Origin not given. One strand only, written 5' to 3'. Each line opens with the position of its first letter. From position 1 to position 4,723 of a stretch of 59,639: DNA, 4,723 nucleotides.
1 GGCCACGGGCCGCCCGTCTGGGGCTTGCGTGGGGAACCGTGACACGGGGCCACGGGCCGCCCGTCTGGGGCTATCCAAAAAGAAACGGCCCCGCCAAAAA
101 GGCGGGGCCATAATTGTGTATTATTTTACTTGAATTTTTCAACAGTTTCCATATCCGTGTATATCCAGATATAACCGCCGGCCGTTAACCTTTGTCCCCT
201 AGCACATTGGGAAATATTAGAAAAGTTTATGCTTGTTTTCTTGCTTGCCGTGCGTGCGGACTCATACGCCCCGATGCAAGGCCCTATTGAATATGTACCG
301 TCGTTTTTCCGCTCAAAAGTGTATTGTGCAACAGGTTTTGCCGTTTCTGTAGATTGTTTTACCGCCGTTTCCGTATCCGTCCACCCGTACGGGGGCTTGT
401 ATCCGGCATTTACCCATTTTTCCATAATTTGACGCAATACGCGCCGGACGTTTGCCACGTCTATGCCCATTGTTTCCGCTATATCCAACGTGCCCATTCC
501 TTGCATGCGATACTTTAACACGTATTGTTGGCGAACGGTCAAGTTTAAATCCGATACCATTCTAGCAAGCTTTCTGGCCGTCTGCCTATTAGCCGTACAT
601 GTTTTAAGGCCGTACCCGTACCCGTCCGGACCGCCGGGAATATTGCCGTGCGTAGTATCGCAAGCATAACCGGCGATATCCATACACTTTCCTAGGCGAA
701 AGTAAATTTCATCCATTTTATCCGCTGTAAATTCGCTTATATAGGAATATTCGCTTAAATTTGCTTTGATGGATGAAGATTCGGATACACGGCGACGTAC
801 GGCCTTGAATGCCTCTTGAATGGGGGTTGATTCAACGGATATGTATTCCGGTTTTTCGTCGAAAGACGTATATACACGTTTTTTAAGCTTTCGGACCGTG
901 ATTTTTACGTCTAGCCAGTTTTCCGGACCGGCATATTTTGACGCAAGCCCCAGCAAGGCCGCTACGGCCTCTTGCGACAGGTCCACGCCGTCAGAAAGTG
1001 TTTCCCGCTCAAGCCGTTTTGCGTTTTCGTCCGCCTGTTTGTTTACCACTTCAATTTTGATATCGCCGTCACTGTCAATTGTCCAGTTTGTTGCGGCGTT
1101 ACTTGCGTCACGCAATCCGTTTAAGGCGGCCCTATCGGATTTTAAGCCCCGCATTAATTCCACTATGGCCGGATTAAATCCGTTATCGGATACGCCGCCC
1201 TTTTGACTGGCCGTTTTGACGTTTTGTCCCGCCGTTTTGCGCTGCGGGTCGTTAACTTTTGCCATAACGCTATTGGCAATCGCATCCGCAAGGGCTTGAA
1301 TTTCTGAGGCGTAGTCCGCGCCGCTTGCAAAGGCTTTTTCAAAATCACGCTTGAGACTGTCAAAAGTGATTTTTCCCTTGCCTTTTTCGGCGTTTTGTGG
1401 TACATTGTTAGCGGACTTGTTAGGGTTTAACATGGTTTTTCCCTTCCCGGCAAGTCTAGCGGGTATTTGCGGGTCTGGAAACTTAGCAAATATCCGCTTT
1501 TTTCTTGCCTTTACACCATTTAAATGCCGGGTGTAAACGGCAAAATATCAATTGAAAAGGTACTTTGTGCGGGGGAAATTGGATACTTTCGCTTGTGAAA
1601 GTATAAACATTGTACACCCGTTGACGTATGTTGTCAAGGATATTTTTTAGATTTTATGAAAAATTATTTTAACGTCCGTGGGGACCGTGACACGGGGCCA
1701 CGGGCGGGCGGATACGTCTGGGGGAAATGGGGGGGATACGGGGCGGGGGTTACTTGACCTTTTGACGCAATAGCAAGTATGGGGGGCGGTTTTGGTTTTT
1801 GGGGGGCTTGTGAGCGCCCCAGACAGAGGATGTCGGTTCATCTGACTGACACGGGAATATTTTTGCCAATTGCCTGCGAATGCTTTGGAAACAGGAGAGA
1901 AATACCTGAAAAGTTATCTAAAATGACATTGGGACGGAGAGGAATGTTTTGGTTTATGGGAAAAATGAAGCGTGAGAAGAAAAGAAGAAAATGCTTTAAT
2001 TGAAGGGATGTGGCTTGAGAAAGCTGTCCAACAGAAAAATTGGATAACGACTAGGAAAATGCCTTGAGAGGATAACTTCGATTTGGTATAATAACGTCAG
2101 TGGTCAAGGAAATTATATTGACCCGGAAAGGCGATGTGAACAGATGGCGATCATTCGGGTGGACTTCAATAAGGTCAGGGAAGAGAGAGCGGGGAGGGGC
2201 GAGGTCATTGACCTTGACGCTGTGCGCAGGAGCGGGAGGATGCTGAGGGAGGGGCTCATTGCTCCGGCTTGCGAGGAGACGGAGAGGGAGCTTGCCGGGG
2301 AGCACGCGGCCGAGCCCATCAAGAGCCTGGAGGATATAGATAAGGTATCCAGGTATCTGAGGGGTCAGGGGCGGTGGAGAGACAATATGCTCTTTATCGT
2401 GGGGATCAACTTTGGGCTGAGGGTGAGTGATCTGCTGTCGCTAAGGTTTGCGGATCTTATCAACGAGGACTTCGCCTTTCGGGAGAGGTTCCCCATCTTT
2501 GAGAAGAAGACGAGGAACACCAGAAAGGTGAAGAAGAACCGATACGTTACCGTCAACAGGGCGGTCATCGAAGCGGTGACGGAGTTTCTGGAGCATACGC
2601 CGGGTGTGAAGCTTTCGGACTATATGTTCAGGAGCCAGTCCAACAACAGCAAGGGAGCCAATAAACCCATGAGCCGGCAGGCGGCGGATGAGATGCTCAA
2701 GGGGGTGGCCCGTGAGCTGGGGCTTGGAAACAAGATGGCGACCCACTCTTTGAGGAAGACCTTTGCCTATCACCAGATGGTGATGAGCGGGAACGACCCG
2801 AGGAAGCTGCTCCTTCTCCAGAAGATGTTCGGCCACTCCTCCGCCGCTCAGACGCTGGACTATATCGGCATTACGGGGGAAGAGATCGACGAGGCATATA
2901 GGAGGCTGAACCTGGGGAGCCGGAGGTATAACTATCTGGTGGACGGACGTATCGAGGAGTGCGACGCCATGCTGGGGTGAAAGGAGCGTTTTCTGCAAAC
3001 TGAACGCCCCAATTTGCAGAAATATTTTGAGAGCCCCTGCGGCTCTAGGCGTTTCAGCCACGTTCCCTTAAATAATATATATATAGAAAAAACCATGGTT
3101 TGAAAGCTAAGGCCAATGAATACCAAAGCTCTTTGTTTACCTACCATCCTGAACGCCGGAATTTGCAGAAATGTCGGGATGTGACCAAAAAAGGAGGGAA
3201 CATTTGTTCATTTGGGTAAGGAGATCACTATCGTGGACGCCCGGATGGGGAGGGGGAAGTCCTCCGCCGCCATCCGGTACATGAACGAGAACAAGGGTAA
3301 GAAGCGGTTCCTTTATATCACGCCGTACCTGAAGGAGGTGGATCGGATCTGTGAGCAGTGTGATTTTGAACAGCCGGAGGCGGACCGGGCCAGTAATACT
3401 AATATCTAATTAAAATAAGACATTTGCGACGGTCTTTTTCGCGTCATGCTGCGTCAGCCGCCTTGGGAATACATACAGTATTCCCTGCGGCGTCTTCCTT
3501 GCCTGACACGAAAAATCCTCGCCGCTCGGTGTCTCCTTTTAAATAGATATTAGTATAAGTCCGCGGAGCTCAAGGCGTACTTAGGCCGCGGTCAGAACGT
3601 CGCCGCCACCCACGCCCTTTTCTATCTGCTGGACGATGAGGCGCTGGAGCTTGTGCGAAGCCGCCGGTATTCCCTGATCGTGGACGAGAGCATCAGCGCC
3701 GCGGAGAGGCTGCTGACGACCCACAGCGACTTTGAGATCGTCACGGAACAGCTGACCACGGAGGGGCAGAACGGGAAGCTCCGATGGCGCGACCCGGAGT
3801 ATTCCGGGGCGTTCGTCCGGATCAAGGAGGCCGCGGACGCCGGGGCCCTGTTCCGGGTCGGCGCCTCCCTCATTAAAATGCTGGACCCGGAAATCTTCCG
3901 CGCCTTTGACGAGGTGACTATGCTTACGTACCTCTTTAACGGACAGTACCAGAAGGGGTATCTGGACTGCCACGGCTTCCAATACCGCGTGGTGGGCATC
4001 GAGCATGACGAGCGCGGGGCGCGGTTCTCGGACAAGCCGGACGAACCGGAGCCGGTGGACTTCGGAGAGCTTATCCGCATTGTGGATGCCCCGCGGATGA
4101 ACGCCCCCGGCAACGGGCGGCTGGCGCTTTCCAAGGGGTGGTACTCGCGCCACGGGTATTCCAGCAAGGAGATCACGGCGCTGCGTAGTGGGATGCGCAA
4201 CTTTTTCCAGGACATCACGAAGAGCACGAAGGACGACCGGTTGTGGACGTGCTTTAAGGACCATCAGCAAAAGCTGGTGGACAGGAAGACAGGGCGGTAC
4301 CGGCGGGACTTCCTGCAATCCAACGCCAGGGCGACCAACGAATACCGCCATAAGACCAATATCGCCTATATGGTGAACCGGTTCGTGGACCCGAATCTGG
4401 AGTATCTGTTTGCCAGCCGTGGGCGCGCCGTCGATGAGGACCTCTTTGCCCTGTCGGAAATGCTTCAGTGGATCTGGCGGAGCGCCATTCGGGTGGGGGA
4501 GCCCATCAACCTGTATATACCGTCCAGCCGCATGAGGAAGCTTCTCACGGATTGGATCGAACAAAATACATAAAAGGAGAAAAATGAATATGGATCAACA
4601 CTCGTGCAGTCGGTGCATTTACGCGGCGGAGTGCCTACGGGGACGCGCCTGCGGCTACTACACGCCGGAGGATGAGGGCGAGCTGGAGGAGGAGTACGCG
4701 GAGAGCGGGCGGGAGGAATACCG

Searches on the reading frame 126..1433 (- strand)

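Call 10: search_protein_families(library=phrogs, proteins=[window:126-1433:-])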
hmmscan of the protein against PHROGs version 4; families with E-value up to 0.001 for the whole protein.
window:126-1433:- (435 aa): 4 families
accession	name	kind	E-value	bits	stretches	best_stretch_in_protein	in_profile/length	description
phrog_3855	-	DNA, RNA and nucleotide metabolism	2.7e-05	25.6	0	299-336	66-103/115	HTH DNA binding protein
phrog_11138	-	unknown function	0.00013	23.3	1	283-340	79-135/142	-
phrog_20162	-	DNA, RNA and nucleotide metabolism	0.00021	22.6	0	389-429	45-85/88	HNH endonuclease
phrog_7061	-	DNA, RNA and nucleotide metabolism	0.00066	21.2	0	280-335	21-67/70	HTH DNA binding protein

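Call 45: search_protein_families(library=pfam, proteins=[window:126-1433:-], max_evalue=0.01)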
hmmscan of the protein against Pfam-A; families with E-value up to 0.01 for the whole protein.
window:126-1433:- (435 aa): 3 families
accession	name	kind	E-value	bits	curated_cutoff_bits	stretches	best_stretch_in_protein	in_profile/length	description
PF08281.18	Sigma70_r4_2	-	5.6e-05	23.1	25.7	1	298-338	11-52/54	Sigma-70, region 4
PF22083.2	I-HmuI_NUMOD-like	-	6.8e-05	22.8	27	1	389-422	11-44/46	DNA endonuclease I-HmuI-like, NUMOD-like domain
PF00196.25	GerE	-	0.00012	22.1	23.5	1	297-339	2-44/57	Bacterial regulatory proteins, luxR family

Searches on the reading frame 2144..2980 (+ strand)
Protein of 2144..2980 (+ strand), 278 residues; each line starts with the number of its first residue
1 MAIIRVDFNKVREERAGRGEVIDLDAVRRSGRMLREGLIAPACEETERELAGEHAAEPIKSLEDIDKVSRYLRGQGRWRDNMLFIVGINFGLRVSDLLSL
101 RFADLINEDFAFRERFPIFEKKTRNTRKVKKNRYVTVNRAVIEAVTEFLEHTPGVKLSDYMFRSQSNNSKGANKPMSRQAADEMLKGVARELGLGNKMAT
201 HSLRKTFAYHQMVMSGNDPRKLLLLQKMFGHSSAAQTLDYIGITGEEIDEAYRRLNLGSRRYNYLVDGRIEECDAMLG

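Call 10: search_protein_families(library=phrogs, proteins=[window:2144-2980:+])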
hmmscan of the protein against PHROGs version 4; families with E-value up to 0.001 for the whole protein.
window:2144-2980:+ (278 aa): 3 families
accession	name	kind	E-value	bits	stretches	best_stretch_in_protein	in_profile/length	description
phrog_216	-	integration and excision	1.1e-45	157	1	48-261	44-242/301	integrase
phrog_1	-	integration and excision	1.3e-20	75.2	1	62-256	273-448/611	integrase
phrog_7269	-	integration and excision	9.1e-17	61.8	1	176-257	8-83/89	integrase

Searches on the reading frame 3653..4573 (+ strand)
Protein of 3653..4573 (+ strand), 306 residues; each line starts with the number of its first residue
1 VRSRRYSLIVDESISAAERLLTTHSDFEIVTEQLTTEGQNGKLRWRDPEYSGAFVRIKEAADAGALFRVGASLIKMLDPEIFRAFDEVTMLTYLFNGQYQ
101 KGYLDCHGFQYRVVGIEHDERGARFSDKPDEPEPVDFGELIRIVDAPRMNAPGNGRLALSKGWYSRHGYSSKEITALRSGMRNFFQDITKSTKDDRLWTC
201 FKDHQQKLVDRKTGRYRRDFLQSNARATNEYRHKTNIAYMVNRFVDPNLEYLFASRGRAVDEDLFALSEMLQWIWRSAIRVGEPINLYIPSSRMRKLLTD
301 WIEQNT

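Call 10: search_protein_families(library=phrogs, proteins=[window:3653-4573:+])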
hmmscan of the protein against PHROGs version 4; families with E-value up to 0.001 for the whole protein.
window:3653-4573:+ (306 aa): 1 family
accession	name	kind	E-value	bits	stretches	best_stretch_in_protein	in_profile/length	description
phrog_2467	-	unknown function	2e-40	140.2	1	4-305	113-424/502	-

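Call 45: search_protein_families(library=pfam, proteins=[window:3653-4573:+], max_evalue=0.01)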
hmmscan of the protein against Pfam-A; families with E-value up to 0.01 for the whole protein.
window:3653-4573:+ (306 aa): 0 families
